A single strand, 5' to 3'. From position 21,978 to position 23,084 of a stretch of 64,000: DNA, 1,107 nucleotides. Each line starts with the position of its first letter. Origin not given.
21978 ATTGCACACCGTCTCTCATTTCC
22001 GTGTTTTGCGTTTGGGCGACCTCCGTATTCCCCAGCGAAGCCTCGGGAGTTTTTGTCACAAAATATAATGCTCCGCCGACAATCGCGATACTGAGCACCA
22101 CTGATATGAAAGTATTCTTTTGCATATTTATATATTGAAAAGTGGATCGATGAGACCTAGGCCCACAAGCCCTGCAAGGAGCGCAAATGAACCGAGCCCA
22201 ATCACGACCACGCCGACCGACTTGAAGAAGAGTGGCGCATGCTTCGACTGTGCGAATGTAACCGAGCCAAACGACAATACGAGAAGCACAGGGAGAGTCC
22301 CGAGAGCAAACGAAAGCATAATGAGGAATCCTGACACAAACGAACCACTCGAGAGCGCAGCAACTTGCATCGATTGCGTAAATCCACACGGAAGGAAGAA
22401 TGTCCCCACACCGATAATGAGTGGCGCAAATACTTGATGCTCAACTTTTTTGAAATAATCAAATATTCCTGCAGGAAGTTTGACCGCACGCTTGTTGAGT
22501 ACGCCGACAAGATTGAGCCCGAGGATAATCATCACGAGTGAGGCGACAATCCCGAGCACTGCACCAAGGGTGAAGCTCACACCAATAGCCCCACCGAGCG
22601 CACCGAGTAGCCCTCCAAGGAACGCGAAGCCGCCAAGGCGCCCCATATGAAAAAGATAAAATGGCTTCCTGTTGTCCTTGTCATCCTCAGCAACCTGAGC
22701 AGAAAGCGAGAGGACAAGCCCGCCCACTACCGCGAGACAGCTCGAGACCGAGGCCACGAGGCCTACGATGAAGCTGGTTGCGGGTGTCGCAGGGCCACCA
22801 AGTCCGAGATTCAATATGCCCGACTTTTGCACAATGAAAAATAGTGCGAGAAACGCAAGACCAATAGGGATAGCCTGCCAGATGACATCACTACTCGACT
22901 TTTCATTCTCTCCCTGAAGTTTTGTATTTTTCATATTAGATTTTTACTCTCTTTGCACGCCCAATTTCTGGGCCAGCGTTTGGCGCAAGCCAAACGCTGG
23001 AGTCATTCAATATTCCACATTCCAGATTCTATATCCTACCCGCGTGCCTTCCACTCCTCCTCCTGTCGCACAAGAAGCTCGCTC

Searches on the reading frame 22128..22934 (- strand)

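Call 85: search_protein_families(library=pfam, proteins=[window:22128-22934:-], max_evalue=0.001)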
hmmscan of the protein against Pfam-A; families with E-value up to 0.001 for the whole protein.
window:22128-22934:- (268 aa): 1 family
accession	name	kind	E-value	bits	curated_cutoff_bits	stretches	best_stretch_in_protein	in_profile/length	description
PF13386.12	DsbD_2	-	9.3e-30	104.4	24.9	1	54-248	2-197/199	Cytochrome C biogenesis protein transmembrane region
